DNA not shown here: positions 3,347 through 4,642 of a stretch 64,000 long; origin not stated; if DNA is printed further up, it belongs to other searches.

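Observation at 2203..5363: Uncharacterised, translationally coupled trio: HemN-like radical SAM, orphan 331-aa protein, small MoaA-like radical SAM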

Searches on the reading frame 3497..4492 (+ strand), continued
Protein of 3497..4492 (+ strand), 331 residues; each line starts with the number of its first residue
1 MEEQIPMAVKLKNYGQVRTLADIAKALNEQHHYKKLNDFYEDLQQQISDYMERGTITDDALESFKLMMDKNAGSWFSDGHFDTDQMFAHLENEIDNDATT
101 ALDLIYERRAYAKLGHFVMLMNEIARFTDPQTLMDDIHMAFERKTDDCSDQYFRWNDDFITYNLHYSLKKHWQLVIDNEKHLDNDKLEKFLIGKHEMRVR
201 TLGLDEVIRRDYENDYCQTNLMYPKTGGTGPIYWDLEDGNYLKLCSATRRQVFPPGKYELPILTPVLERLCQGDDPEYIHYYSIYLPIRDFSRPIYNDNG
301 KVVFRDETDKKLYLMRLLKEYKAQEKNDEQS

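Call 38: find_related_loci(query=A1, collection=genome_contigs, flank=8000)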
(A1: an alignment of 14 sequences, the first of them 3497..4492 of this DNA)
Query A1 (331 aa) in genome_contigs; peptide patterns used: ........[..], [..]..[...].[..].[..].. (x = any residue, [..] = any of these).
50 stretches matched a pattern; 8 encode a relative of the query (tblastn E <= 1e-3); 8 distinct loci.
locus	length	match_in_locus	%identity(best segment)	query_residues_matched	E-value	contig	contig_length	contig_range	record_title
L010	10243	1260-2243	54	6-330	1e-112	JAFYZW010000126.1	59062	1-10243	MAG: Bacteroidales bacterium isolate RGIG7573 Water_buffalos_Omasum-3__c637019, whole genome shotgun sequence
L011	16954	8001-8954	31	8-317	1e-41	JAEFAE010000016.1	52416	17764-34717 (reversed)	MAG: Bacteroidales bacterium isolate Tb.RUG.487 NODE_2097_length_52416_cov_20.916847, whole genome shotgun sequence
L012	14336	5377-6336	34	8-319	3e-41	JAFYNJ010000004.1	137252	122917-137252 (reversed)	MAG: Bacteroidales bacterium isolate RGIG7248 Water_buffalos_Cecum-3__c6, whole genome shotgun sequence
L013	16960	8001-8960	33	8-319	1e-38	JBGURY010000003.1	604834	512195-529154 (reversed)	MAG: Candidatus Limimorpha sp. isolate ruminal_MAG_105 ruminal_MAG_105_contig_0003, whole genome shotgun sequence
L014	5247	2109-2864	30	4-263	2e-36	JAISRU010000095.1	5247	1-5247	MAG: Bacteroidales bacterium isolate Kf353_bin79 k119_5583744, whole genome shotgun sequence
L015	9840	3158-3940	29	5-269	3e-28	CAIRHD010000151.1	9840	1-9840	MAG: uncultured Bacteroidales bacterium isolate KTt_bin-0938 genome assembly, contig: bin-0938:151/629, whole genome sho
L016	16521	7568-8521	33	8-317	1e-42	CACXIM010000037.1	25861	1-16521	MAG: uncultured Bacteroidia bacterium isolate RUG11296 genome assembly, contig: RUG11296_asm_37, whole genome shotgun se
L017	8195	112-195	57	2-29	2e-4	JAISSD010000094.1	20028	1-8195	MAG: Prevotella sp. isolate Kf353_bin95 k119_2032234, whole genome shotgun sequence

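Call 41: find_homologous_proteins(query=A3, max_evalue=0.00001)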
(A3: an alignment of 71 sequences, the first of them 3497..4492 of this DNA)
Query A3 (71 sequences) (331 aa, profile of the alignment): 1872 proteins with E <= 0.00001 among 8000 candidates; the best 120 are listed.
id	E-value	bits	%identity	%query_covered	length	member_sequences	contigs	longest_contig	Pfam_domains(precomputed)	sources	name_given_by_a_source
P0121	4.8e-169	581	24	93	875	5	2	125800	PF03747.20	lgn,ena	-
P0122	1.1e-167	577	28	93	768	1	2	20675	PF08837.17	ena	-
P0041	2.9e-167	575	24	93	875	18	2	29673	PF03747.20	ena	-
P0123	4.5e-167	575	30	96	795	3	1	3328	PF08837.17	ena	-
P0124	7.0e-167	574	26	93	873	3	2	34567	PF03747.20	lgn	-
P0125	1.1e-166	574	27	94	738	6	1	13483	PF03747.20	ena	-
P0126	1.5e-166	573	26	93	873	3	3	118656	PF03747.20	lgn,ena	-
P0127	5.0e-165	568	27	97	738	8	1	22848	PF03747.20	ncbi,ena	-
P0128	5.1e-165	568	28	95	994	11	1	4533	PF03747.20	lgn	-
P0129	3.3e-164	565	28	93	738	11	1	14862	PF03747.20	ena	-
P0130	5.6e-164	565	25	92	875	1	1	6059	PF03747.20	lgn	-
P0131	8.1e-164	564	25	92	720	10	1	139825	PF03747.20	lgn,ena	-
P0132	4.6e-163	562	27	93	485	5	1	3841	-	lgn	-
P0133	1.3e-162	560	28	91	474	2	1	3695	-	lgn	-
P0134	1.4e-162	560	27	95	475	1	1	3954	-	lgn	-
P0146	5.3e-159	548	33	94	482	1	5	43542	-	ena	-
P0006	1.8e-158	546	52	99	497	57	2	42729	-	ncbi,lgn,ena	-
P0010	3.5e-155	536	49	99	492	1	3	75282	-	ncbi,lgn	-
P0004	4.3e-153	529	54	99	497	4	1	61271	-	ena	-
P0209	1.1e-152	527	23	98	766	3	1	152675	PF08837.17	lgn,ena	-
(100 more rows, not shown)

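Call 42: find_encoding_contigs(protein=P0121, flank=8000, max_places=2)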
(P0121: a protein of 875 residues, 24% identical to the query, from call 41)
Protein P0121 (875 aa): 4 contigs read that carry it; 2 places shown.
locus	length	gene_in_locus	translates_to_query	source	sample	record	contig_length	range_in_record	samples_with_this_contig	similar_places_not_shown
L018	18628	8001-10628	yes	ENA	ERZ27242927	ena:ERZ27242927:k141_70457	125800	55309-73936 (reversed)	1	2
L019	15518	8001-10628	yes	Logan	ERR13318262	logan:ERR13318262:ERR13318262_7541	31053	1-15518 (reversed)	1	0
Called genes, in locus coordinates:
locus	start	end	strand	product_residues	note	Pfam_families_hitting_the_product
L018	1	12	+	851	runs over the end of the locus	PF08665:PglZ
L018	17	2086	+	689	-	PF20442:BrxL_N, PF13337:BrxL_ATPase, PF16565:MIT_C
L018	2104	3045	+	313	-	PF02481:DNA_processg_A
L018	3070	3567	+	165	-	PF03031:NIF (weak), PF12710:HAD (faint), PF13419:HAD_2, PF00702:Hydrolase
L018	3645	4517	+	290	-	-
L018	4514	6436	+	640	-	-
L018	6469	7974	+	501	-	PF02601:Exonuc_VII_L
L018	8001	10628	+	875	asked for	PF03747:ADP_ribosyl_GH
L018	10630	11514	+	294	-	PF04055:Radical_SAM, PF13353:Fer4_12 (faint)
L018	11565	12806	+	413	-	PF04055:Radical_SAM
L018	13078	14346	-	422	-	PF00817:IMS, PF11799:IMS_C, PF13438:DUF4113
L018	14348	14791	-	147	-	PF00717:Peptidase_S24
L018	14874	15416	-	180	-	-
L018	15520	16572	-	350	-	PF12760:Zn_ribbon_IS1595, PF12762:DDE_Tnp_IS1595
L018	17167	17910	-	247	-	-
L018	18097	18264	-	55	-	-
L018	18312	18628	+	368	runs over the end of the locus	PF12710:HAD (weak)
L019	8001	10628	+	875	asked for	PF03747:ADP_ribosyl_GH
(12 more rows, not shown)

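Call 43: find_encoding_contigs(protein=P0209, flank=8000, max_places=2)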
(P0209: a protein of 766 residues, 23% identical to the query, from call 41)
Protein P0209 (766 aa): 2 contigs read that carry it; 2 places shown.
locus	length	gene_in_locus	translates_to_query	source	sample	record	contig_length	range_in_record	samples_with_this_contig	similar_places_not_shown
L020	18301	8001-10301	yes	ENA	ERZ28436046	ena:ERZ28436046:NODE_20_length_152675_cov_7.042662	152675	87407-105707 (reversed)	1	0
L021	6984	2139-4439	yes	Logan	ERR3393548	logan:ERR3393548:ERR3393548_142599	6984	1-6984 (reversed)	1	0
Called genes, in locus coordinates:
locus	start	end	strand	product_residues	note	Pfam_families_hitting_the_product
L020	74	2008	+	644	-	PF00005:ABC_tran, PF02463:SMC_N (faint), PF13476:AAA_23 (faint), PF13555:AAA_29 (faint), PF00350:Dynamin_N (faint), PF01926:MMR_HSR1 (faint), PF12848:ABC_tran_Xtn, PF00005:ABC_tran, +4 more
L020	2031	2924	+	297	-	PF04204:HTS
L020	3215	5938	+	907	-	PF01326:PPDK_N, PF00391:PEP-utilizers, PF02896:PEP-utilizers_C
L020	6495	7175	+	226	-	PF00293:NUDIX, PF19368:WHD_AraR, PF21906:WHD_NrtR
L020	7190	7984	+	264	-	PF03747:ADP_ribosyl_GH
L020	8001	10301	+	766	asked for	PF08837:DUF1810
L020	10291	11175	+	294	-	PF04055:Radical_SAM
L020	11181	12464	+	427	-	PF04055:Radical_SAM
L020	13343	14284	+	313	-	PF13280:WYL, PF25583:WCX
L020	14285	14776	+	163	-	PF00929:RNase_T, PF16473:Rv2179c-like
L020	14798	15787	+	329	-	PF13310:Virulence_RhuM, PF02661:Fic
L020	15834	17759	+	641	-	PF03235:GmrSD_N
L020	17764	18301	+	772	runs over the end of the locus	PF03235:GmrSD_N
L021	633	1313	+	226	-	PF00293:NUDIX, PF19368:WHD_AraR, PF21906:WHD_NrtR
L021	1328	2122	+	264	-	PF03747:ADP_ribosyl_GH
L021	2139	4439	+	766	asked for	PF08837:DUF1810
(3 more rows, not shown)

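Call 44: find_encoding_contigs(protein=P0146, flank=8000, max_places=2)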
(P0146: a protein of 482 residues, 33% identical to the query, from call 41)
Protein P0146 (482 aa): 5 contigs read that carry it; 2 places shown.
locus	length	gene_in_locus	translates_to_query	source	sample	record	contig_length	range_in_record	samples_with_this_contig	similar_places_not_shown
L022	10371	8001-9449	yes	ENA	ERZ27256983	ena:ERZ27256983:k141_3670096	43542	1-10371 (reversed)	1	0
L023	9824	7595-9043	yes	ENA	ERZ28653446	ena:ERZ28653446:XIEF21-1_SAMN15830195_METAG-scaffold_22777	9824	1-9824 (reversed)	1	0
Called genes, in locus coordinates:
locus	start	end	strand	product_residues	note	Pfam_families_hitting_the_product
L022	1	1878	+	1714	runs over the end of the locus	PF00270:DEAD, PF04851:ResIII, PF27116:YjiV_N, PF00271:Helicase_C, PF09369:MZB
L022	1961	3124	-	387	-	PF14294:DUF4372, PF01609:DDE_Tnp_1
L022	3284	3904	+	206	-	-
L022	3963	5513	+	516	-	PF04326:SLFN_AlbA_2, PF13749:HATPase_c_4, PF21247:Fic-like_C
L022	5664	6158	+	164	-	PF19570:DUF6088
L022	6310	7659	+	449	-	PF13173:AAA_14, PF13635:DUF4143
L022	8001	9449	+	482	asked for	-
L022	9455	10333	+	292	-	PF04055:Radical_SAM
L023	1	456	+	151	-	?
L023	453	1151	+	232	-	PF01863:YgjP-like, PF08325:WLM (faint)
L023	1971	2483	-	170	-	PF14730:DUF4468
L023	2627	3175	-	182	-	-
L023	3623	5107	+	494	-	PF04326:SLFN_AlbA_2, PF13749:HATPase_c_4, PF21247:Fic-like_C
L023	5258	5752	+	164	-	PF19570:DUF6088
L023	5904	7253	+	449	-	PF13173:AAA_14, PF13635:DUF4143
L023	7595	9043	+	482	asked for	-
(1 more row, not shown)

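Call 48: search_solved_structures(query=P0006, max_evalue=1)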
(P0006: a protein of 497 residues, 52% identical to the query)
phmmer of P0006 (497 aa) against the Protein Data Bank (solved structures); distinct sequences matched with E-value up to 1: 1.
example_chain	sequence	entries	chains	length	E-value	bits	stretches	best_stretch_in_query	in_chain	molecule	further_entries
7raa_A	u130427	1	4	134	0.38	12.5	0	181-201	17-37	Interleukin-2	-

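Call 51: search_dna_similar(query=P0006, collection=phages, mode=protein, max_evalue=0.001, max_rows=15)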
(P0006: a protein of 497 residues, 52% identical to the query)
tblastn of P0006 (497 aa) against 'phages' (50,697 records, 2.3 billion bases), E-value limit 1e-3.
Records with a match: 453; places in all: 454; records where one place covers at least 80% of the query: 0.
Best place of each record, by identity: <60% 453.
By first word of the organism name: Pseudomonas 99; Vibrio 68; Escherichia 49; Klebsiella 24; Rhizobium 21; Erwinia 17; Achromobacter 17; Rhodobacter 16; Pectobacterium 14; Aeromonas 11; and 33 more.
By host as written in the record: - 100; Pseudomonas aeruginosa 33; Escherichia coli 24; Pseudomonas aeruginosa PAO1 18; Rhodobacter capsulatus YW1 16; Achromobacter xylosoxidans I2BC 12; Pseudomonas aeruginosa ATCC 27853 9; Klebsiella pneumoniae 9; and 121 more.
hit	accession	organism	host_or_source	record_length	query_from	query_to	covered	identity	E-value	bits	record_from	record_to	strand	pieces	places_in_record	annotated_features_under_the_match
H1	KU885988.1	Dinoroseobacter phage DS-1410Ws-06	Dinoroseobacter shibae DFL12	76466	31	235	41%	34.4%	7e-15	84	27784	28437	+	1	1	hypothetical protein (x3)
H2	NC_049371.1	Dinoroseobacter phage DS-1410Ws-06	Dinoroseobacter shibae DFL12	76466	31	235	41%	34.4%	7e-15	84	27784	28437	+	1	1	hypothetical protein (x3)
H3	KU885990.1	Roseobacter phage RD-1410Ws-07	Roseobacter denitrificans OCh114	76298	40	235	39%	34.6%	8e-15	84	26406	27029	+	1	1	hypothetical protein (x3)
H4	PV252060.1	Escherichia phage nithesis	Escherichia coli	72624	42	212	34%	37.3%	2e-20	100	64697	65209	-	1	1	hypothetical protein (x3)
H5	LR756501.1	uncultured phage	metagenomic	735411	22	153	27%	46.4%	4e-22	106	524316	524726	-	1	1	record has no annotation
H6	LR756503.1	uncultured phage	metagenomic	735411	22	153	27%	46.4%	4e-22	106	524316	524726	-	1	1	record has no annotation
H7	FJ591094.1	Sulfitobacter phage EE36phi1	Sulfitobacter sp. EE36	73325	47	216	34%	35.8%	5e-19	97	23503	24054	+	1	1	N4 gp14-like protein | hypothetical protein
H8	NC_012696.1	Sulfitobacter phage EE36phi1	Sulfitobacter sp. EE-36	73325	47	216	34%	35.8%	5e-19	97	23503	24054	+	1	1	hypothetical protein | DprA-like DNA recombination-mediator protein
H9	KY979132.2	Acidovorax phage ACP17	Acidovorax citrulli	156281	38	222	37%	31.3%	9e-19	96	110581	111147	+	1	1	hypothetical protein (x3)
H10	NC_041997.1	Acidovorax phage ACP17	Acidovorax citrulli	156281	38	222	37%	31.3%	9e-19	96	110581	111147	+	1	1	hypothetical protein (x3)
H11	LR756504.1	uncultured phage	metagenomic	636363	33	177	29%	39.5%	2e-17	92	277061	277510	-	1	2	record has no annotation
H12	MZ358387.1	Shigella virus Moo19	Shigella flexneri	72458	42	224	37%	31.2%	4e-16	88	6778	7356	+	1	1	hypothetical protein (x3)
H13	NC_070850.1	Shigella virus Moo19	Shigella flexneri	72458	42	224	37%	31.2%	4e-16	88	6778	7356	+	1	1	gp23 | gp24 | gp22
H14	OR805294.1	Pseudomonas phage Ettore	Pseudomonas aeruginosa PAO1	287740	45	162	24%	48.0%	3e-20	100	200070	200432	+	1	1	hypothetical protein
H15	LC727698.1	Pseudomonas phage sp. 30-3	Pseudomonas aeruginosa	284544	47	162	23%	48.8%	8e-21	102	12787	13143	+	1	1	hypothetical protein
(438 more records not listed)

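Call 55: find_related_loci(query=A1, collection=viral_contigs, flank=8000)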
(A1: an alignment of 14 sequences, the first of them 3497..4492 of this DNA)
Query A1 (331 aa) in viral_contigs; peptide patterns used: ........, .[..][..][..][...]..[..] (x = any residue, [..] = any of these).
79 stretches matched a pattern, but none encodes a relative of the query by tblastn (E <= 1e-3).

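Call 59: find_encoding_contigs(protein=P0001, flank=10000, max_places=2)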
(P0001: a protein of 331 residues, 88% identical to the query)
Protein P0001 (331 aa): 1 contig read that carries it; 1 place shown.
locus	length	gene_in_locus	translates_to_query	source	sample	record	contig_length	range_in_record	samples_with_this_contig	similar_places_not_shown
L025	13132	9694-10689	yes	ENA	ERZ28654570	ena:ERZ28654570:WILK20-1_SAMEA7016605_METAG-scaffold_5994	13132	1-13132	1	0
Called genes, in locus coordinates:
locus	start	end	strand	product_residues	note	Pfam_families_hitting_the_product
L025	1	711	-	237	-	?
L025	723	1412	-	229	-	-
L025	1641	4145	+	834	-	PF13290:CHB_HEX_C_1, PF13287:Fn3_assoc, PF26374:Ulvan_lyaseC (faint)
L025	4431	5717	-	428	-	PF09903:DUF2130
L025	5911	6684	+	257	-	PF00149:Metallophos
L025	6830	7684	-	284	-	-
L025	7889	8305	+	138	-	-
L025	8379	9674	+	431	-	PF04055:Radical_SAM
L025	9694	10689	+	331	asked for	-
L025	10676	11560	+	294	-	PF04055:Radical_SAM, PF13353:Fer4_12 (faint)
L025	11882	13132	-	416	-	?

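Call 60: find_encoding_contigs(protein=P0004, flank=10000, max_places=2)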
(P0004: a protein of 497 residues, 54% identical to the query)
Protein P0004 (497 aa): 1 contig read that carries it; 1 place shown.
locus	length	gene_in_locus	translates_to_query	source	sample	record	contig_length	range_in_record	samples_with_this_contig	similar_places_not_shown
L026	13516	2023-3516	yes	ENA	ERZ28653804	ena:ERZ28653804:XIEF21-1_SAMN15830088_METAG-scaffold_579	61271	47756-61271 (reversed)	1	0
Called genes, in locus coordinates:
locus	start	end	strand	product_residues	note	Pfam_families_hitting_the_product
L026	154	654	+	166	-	-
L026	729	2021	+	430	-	PF04055:Radical_SAM, PF06969:HemN_C (weak)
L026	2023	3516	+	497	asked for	-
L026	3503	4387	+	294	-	PF04055:Radical_SAM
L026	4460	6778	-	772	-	PF08757:CotH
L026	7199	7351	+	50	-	-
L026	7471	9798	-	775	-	PF00933:Glyco_hydro_3, PF01915:Glyco_hydro_3_C, PF14310:Fn3-like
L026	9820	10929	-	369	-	PF19190:BACON_2, PF13004:BACON, PF03935:SKN1_KRE6_Sbg1 (faint), PF00722:Glyco_hydro_16, PF26113:GH16_XgeA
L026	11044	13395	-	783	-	-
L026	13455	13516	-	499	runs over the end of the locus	PF14322:SusD-like_3, PF07980:SusD_RagB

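Call 64: predict_structure(alignment_id=A4)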
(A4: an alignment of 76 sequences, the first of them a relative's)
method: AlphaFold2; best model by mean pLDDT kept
length: 497 residues; sequences in the alignment: 76
mean_pLDDT: 85.7   pTM: 0.78
mean pLDDT of the five models: 85.7, 83.7, 83.4, 80.3, 74.8
residues with pLDDT >= 90: 257; 70-90: 185; 50-70: 42; < 50: 13
segments of 3 or more residues with pLDDT < 50: 307-315
pLDDT, mean of each block of 10 residues (from residue 1): 52 64 77 88 96 80 91 92 93 88 97 95 69 89 93 79 67 84 92 91 87 79 84 92 92 80 81 93 95 92 61 53 78 93 96 94 96 96 90 91 90 83 89 93 93 94 92 92 90 67
secondary structure, 60 per line:
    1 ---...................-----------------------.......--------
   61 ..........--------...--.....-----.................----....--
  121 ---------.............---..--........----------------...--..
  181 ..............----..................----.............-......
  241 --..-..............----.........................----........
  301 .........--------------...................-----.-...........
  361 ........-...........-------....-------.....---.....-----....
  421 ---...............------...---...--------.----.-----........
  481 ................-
elements in order: H4-22 E46-52 H61-70 E79-81 E84-88 H94-110 E115-118 H130-142 H150-157 H179-194 H199-216 H221-233 H235-238 H246-259 H264-288 H293-309 H324-341 H350-368 H370-377 E378-380 E388-391 E399-403 E407-411 H417-420 H424-438 E445-447 E451-453 H473-496

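Call 67: fold_search(model_id=the predicted structure, library=pdb)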
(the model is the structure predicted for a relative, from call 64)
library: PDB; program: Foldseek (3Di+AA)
matches with E <= 10: 304; with E <= 0.001: 0
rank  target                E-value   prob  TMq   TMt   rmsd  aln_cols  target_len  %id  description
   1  4j5q                  5.3e-02  1.00  0.20  0.60   3.8       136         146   15  TARG1 (C6orf130), Terminal ADP-ribose Glycohydrolase 1, apo structure (released 2013-03-27)
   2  2fg1                  5.9e-02  1.00  0.18  0.52   4.7       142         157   13  Structure of a Protein of Unknown Function from Bacteroides thetaiotaomicron. (released 2006-03-07)
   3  5e3b                  7.3e-02  0.98  0.17  0.49   6.0       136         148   11  Structure of macrodomain protein from Streptomyces coelicolor (released 2016-09-28)
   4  3q6z                  1.5e-01  1.00  0.19  0.47   3.6       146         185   16  HUman PARP14 (ARTD8)-Macro domain 1 in complex with adenosine-5-diphosphoribose (released 2011-02-09)
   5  2dx6_A                1.7e-01  0.99  0.21  0.57   4.0       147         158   18  Crystal structure of conserved hypothetical protein, TTHA0132 from Thermus thermophilus HB8 (released 2007-02-24)
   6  3swz_D                2.2e-01  0.04  0.07  0.08  24.6       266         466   10  Human Cytochrome P450 17A1 in complex with TOK-001 (released 2012-01-25)
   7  4k0c_B                2.3e-01  0.98  0.20  0.54   3.8       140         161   17  Crystal Structure of the computationally designed serine hydrolase. Northeast Structural Genomics Consortium (NESG) Ta (released 2013-04-24)
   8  6y4y_B                2.3e-01  0.89  0.19  0.39   9.8       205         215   15  The crystal structure of human MACROD2 in space group P41212 (released 2020-09-30)
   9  6lh4_A                2.3e-01  0.89  0.20  0.38   6.1       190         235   17  Crystal structural of MacroD1-ADPr complex (released 2020-12-09)
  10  5m3i_A                2.7e-01  0.96  0.19  0.53   5.7       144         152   19  Macrodomain of Mycobacterium tuberculosis DarG (released 2016-12-21)
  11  3gpo_B                2.7e-01  0.96  0.20  0.54   4.2       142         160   16  Crystal structure of macro domain of Chikungunya virus in complex with ADP-ribose (released 2009-07-21)
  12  9yhc_A                2.7e-01  0.95  0.20  0.52   4.2       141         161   16  Crystal structure of Chikungunya virus nsP3 macrodomain D31H mutant (P31 crystal form) (released 2025-11-26)
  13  3q71                  2.7e-01  0.93  0.18  0.38   4.9       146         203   19  Human parp14 (artd8) - macro domain 2 in complex with adenosine-5-diphosphoribose (released 2011-01-26)
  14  7h6j_D                2.9e-01  0.97  0.22  0.59   4.3       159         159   14  Group deposition for crystallographic fragment screening of Chikungunya virus nsP3 macrodomain -- Crystal structure of (released 2024-05-29)
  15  6y4y_D                2.9e-01  0.90  0.18  0.37   5.2       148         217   15  The crystal structure of human MACROD2 in space group P41212 (released 2020-09-30)
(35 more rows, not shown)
